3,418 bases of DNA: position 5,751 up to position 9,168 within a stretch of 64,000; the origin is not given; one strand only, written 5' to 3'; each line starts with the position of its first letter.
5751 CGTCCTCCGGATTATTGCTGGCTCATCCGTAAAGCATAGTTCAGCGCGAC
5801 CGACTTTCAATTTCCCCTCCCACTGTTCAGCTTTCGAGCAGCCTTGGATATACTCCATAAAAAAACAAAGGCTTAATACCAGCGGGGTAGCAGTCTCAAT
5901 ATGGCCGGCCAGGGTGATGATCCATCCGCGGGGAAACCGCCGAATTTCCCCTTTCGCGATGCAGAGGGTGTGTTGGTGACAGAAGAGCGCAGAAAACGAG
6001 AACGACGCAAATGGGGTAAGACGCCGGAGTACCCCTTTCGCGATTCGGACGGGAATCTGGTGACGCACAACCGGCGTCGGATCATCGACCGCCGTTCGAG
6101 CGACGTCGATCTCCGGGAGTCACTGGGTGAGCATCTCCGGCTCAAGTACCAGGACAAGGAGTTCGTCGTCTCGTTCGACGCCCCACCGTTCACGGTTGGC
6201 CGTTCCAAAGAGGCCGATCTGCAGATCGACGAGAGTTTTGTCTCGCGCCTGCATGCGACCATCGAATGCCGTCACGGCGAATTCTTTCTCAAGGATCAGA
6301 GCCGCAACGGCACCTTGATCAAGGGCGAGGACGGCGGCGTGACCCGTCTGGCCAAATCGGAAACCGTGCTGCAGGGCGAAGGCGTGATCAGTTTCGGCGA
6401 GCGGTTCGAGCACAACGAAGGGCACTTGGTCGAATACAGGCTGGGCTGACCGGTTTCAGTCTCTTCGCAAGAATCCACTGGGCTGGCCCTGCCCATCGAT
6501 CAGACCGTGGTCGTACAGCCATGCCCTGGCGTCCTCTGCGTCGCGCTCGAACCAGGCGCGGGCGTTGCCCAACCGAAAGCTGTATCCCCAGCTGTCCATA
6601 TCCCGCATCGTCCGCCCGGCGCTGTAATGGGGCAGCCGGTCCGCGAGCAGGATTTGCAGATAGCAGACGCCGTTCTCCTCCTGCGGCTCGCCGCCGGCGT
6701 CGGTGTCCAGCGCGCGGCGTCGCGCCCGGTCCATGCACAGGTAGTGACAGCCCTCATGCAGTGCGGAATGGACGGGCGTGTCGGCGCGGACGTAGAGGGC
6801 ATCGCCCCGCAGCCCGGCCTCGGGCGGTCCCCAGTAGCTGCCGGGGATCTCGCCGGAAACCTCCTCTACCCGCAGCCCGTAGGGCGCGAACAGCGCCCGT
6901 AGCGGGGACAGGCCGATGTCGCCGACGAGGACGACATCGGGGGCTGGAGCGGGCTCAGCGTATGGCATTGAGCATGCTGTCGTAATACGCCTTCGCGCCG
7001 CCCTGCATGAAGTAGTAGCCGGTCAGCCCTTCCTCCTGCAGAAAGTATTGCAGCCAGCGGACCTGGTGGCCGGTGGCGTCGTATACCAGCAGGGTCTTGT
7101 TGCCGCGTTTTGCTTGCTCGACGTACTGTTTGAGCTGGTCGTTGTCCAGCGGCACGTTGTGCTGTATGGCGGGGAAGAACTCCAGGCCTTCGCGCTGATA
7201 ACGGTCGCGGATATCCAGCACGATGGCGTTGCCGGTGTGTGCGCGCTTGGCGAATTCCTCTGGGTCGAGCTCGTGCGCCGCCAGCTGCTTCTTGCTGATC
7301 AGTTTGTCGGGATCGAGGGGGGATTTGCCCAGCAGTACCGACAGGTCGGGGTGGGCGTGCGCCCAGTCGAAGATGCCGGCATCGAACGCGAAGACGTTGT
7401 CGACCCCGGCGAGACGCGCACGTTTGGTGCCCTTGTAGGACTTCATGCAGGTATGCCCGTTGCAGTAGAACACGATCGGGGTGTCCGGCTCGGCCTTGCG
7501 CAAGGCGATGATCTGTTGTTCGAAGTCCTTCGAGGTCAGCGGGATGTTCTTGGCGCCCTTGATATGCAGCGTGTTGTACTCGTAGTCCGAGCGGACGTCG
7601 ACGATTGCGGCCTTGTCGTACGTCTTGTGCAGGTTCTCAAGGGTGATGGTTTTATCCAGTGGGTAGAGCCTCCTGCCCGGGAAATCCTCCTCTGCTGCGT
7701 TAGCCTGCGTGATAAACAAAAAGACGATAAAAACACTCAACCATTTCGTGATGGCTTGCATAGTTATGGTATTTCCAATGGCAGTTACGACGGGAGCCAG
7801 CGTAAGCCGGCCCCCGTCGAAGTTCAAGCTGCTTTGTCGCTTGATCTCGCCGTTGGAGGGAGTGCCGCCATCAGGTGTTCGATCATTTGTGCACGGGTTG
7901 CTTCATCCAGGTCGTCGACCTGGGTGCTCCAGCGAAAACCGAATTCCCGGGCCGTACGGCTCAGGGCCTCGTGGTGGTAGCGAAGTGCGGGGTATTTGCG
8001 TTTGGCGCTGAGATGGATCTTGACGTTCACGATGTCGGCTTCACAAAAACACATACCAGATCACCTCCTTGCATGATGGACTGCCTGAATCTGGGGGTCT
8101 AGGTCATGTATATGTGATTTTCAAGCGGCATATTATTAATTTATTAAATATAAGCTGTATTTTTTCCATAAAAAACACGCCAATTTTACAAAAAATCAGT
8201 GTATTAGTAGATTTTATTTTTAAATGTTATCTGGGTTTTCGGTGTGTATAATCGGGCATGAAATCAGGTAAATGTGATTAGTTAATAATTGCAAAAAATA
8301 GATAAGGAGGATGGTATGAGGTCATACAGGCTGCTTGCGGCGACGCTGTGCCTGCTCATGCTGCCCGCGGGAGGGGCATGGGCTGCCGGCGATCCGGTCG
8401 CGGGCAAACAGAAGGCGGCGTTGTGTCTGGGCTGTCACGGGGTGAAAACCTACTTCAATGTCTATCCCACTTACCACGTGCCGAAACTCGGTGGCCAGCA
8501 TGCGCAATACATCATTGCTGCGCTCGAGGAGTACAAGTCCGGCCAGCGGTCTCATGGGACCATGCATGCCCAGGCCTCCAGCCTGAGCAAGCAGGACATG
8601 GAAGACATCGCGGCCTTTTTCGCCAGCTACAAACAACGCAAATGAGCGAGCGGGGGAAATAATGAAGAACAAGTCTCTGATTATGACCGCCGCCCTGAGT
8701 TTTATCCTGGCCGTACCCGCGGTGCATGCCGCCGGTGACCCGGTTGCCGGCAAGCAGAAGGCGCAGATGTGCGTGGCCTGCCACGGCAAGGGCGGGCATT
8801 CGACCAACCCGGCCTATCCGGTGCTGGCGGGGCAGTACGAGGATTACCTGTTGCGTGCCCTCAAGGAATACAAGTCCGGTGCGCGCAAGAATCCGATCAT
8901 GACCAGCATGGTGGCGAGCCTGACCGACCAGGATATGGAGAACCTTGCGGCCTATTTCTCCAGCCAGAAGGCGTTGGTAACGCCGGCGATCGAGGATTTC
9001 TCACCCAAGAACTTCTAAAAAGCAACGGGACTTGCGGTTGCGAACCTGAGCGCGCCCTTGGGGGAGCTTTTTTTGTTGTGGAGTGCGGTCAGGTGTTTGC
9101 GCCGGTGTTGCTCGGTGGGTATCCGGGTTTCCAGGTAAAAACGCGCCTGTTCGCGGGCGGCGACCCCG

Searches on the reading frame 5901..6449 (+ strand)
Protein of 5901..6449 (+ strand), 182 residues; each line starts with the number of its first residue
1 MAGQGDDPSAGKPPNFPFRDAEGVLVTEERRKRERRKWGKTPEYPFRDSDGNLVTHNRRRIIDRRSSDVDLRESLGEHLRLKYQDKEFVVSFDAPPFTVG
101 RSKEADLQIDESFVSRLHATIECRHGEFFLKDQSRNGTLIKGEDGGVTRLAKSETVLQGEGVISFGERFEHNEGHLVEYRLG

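Call 65: search_protein_families(library=pfam, proteins=[window:5901-6449:+], max_evalue=0.000001)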
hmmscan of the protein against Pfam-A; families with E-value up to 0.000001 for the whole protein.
window:5901-6449:+ (182 aa): 1 family
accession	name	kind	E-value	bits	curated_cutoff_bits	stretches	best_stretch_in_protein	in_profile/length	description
PF00498.31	FHA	-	6e-14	52.7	20.7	1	98-166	2-67/67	FHA domain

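Call 78: search_protein_families(library=pfam, proteins=[window:5901-6449:+], max_evalue=0.001)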
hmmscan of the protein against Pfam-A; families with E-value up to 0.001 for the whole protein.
window:5901-6449:+ (182 aa): 2 families
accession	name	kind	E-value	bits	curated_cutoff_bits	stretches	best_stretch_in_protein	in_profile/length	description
PF00498.31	FHA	-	6e-14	52.7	20.7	1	98-166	2-67/67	FHA domain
PF16697.10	Yop-YscD_cpl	-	1.5e-05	25.6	33.2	1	94-166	16-84/94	Inner membrane component of T3SS, cytoplasmic domain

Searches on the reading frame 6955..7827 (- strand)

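Call 65: search_protein_families(library=pfam, proteins=[window:6955-7827:-], max_evalue=0.000001)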
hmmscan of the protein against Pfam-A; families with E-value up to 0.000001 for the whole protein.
window:6955-7827:- (290 aa): 1 family
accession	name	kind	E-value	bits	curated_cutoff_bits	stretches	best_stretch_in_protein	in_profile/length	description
PF00581.25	Rhodanese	-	5e-26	91.5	22.2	1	66-157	5-101/102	Rhodanese-like domain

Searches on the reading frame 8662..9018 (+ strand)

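Call 66: search_protein_families(library=pfam, proteins=[window:8662-9018:+], max_evalue=0.000001)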
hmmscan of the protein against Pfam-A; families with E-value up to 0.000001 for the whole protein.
window:8662-9018:+ (118 aa): 1 family
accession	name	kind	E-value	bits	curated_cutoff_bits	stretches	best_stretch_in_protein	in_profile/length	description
PF00034.26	Cytochrom_C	-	5.5e-10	40.9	21.3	1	29-101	3-88/90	Cytochrome c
